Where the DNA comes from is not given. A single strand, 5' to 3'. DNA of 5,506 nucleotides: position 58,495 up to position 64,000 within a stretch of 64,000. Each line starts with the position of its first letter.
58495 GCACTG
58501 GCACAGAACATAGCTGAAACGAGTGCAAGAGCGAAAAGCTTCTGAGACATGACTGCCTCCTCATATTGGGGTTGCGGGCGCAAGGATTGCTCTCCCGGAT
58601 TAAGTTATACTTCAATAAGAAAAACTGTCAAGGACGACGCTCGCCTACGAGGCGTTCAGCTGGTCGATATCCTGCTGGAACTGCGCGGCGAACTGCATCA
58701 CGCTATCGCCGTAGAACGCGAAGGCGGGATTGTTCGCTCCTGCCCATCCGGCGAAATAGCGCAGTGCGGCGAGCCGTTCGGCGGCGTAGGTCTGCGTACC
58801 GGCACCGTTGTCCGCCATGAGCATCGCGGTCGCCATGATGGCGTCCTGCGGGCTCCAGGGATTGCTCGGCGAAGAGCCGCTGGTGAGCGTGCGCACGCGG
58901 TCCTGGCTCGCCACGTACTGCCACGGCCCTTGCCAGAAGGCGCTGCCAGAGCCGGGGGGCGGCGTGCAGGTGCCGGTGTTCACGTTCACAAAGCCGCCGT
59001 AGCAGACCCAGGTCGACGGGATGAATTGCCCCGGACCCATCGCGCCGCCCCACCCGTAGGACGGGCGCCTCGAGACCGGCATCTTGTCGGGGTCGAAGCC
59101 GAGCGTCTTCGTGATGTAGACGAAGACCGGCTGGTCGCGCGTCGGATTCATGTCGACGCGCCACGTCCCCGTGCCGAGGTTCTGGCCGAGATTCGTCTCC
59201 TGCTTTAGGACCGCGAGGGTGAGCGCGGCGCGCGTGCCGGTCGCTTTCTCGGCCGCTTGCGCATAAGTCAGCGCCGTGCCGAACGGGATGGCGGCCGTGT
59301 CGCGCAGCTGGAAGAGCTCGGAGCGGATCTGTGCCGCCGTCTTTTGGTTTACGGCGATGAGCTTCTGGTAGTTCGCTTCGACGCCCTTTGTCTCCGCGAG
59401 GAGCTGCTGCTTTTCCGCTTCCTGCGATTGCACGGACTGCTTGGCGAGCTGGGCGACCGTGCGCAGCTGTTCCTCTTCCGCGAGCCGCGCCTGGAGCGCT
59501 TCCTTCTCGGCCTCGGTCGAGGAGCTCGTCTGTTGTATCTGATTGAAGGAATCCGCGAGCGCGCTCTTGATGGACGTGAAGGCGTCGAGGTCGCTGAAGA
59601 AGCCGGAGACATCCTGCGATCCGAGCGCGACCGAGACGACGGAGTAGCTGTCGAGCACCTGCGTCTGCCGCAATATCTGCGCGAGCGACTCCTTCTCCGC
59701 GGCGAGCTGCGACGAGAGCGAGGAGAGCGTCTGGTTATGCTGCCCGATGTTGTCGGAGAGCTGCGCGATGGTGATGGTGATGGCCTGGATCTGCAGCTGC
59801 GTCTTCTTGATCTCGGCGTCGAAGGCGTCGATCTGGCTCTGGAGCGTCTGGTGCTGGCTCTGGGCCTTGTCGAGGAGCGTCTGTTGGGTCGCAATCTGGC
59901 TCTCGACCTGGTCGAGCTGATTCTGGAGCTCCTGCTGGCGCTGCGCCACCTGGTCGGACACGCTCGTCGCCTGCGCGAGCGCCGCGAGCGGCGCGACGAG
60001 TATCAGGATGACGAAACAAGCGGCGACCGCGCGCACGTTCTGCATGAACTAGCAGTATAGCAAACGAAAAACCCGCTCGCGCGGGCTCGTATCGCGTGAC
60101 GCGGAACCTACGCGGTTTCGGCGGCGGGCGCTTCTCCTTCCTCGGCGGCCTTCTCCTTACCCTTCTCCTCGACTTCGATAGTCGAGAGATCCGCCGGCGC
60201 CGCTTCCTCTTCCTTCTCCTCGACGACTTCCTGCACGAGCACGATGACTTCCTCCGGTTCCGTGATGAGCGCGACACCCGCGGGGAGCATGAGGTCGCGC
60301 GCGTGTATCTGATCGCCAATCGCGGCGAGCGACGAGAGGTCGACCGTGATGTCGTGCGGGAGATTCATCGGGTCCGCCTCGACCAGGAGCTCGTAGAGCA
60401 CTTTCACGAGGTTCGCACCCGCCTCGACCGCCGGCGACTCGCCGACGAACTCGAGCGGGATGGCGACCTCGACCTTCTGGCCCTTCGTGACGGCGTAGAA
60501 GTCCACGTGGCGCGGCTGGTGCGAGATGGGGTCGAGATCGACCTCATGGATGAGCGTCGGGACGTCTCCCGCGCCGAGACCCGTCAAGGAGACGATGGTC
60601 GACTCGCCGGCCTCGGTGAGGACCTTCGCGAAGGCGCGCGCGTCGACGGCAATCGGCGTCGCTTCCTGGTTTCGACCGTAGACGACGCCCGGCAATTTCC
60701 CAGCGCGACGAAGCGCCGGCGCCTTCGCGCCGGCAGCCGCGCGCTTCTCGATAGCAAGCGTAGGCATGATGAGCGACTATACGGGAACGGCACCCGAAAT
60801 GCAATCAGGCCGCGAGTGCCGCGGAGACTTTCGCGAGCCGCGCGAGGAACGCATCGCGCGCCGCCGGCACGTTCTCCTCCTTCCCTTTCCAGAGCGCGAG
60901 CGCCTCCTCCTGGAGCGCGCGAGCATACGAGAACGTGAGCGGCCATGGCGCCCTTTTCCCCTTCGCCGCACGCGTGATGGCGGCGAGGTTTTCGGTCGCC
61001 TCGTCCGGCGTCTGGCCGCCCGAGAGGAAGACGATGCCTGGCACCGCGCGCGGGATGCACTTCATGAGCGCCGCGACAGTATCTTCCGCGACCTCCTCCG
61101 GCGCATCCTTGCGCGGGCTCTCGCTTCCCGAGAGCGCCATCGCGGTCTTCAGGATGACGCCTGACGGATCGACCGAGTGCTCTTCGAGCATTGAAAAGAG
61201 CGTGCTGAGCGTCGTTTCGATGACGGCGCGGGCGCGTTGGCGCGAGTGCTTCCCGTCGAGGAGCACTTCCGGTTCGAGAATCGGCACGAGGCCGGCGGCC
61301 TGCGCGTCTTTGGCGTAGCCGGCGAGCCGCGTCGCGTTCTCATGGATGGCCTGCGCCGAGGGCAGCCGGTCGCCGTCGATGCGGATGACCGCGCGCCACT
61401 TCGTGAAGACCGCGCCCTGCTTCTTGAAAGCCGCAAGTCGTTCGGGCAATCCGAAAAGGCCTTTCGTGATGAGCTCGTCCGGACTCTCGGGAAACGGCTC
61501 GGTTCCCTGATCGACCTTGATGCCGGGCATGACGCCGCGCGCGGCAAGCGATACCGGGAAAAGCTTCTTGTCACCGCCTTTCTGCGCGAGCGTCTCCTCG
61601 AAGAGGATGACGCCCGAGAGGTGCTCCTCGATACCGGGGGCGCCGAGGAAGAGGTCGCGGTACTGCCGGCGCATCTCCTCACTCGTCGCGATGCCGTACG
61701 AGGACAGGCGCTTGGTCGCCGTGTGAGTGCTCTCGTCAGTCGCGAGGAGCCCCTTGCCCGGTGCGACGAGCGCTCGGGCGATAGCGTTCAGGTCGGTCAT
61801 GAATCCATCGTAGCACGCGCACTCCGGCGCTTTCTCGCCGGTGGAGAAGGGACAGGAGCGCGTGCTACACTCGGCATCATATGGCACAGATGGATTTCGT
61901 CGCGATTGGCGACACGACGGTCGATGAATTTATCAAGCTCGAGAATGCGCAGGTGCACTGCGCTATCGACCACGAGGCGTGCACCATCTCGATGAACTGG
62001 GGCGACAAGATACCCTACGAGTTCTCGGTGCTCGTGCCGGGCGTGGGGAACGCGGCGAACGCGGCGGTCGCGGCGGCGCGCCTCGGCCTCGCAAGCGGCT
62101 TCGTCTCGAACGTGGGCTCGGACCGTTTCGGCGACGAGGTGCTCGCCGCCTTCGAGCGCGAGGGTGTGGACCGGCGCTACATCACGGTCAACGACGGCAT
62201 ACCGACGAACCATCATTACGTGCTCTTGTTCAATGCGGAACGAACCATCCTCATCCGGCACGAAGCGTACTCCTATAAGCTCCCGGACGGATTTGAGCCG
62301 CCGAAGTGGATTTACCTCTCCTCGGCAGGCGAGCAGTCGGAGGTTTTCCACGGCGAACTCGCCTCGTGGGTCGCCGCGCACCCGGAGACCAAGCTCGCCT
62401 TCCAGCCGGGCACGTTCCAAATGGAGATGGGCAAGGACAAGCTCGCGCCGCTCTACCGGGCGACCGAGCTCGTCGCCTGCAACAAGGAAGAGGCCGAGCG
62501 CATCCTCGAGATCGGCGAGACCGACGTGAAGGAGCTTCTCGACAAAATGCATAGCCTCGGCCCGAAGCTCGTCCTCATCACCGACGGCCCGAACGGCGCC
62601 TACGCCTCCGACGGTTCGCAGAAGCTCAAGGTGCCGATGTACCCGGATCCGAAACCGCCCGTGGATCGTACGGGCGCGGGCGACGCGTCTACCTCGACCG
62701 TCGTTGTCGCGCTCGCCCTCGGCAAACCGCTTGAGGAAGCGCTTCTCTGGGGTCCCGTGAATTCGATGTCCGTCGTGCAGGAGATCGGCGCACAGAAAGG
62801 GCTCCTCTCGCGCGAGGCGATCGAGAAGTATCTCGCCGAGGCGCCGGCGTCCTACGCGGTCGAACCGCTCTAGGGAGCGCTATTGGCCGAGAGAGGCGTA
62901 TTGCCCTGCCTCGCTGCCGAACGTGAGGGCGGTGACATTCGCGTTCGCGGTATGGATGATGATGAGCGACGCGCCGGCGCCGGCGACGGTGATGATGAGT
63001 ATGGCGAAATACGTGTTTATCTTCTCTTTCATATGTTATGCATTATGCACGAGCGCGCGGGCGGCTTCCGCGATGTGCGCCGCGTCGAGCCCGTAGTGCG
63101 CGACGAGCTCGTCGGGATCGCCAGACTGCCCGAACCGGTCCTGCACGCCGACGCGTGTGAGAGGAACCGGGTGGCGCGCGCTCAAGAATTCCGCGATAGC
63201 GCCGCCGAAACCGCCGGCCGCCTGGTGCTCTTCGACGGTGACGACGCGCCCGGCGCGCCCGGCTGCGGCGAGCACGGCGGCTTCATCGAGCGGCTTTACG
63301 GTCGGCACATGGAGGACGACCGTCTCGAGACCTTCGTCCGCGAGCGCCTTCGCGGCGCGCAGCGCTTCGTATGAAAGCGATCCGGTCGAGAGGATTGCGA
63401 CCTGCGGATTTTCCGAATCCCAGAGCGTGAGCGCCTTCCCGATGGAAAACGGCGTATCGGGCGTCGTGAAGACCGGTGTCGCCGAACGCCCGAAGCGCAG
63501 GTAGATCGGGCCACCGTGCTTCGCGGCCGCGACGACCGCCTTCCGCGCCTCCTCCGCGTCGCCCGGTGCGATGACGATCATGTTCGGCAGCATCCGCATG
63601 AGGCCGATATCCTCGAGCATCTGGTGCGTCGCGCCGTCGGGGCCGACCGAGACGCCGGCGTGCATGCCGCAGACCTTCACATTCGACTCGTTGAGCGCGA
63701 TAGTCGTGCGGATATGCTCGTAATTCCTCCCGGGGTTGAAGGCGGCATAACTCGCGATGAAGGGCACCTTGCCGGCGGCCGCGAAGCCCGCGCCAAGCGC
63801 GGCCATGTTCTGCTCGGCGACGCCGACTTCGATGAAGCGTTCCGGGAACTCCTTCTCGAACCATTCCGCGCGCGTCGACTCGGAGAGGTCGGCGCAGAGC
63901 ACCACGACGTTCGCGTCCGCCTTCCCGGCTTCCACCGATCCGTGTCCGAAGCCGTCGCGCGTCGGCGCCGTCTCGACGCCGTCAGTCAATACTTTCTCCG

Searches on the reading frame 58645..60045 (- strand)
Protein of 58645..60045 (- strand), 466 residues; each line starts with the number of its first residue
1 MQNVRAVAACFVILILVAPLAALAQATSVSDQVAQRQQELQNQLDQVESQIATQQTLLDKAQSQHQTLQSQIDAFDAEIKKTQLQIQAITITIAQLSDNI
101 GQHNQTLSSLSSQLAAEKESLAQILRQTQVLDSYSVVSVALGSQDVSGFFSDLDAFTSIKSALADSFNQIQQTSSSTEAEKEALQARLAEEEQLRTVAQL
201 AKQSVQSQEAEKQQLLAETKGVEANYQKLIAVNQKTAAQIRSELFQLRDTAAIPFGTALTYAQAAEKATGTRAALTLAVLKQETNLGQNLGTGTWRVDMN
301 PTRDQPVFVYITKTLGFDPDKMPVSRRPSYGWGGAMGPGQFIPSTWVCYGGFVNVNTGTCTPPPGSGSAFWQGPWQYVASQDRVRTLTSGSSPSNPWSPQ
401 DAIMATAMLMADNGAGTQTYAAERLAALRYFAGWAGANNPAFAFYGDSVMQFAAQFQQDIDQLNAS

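Call 3: search_protein_families(library=pfam, proteins=[window:58645-60045:-], max_evalue=0.01)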
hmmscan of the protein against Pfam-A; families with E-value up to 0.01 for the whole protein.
window:58645-60045:- (466 aa): 1 family
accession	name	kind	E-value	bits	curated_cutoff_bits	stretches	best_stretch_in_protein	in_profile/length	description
PF08614.16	ATG16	-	0.0073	16.9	33.7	0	30-126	58-157/200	Autophagy protein 16 (ATG16)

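Call 4: search_protein_families(library=ncbifam, proteins=[window:58645-60045:-], max_evalue=0.01)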
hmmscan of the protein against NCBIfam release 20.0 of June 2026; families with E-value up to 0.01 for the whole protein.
window:58645-60045:- (466 aa): 10 families
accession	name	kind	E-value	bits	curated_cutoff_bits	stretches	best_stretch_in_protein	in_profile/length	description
TIGR02168.1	SMC_prok_B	equivalog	2.7e-07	28.7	567.35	1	30-274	311-550/1181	chromosome segregation protein SMC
NF045487.1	ASRP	equivalog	2.1e-05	23.4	300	1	32-124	352-448/593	archaea-specific SMC-related protein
NF008644.1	PRK11637.1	equivalog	0.00011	21.3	270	1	41-244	3-206/385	murein hydrolase activator EnvC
NF045780.1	TrlF_fam_ATP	equivalog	0.00058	18.7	350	1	30-248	458-674/944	TrlF family AAA-like ATPase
NF046104.1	PptglHdxlasePcsB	equivalog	0.001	18.4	450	1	42-274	25-260/400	peptidoglycan hydrolase PcsB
TIGR02169.1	SMC_prok_A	equivalog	0.0013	16.5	729.4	1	32-245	686-893/1165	chromosome segregation protein SMC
TIGR04211.1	SH3_and_anchor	equivalog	0.0014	18.3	65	0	30-128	61-158/198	TIGR04211 family SH3 domain-containing protein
NF002572.0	PRK02224.1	equivalog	0.0067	14.8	1087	0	30-229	309-483/888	DNA double-strand break repair ATPase Rad50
TIGR04527.1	mycoplas_twoTM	subfamily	0.0071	16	125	1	9-177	14-177/248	MG_279/MG_280 family protein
TIGR04523.1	Mplasa_alph_rch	subfamily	0.0083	14.1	270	0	32-125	163-259/745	helix-rich protein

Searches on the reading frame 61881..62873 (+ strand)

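Call 45: search_protein_families(library=pfam, proteins=[window:61881-62873:+], max_evalue=0.001)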
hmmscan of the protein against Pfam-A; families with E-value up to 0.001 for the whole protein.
window:61881-62873:+ (330 aa): 1 family
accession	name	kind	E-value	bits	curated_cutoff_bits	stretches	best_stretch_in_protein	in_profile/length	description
PF00294.29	PfkB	-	3e-39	135.6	25.8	1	56-307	37-298/302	pfkB family carbohydrate kinase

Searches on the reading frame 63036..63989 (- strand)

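Call 45: search_protein_families(library=pfam, proteins=[window:63036-63989:-], max_evalue=0.001)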
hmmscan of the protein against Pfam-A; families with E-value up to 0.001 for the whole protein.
window:63036-63989:- (317 aa): 3 families
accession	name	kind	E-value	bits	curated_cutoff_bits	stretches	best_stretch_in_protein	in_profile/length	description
PF02779.29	Transket_pyr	-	1e-40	139.7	27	1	9-172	4-173/174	Transketolase, pyrimidine binding domain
PF02780.25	Transketolase_C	-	9.3e-30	103.5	25.9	1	191-306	6-124/124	Transketolase, C-terminal domain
PF22613.1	Transketolase_C_1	-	3.8e-06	27.5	27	1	191-302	7-113/113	Transketolase-like TK C-terminal domain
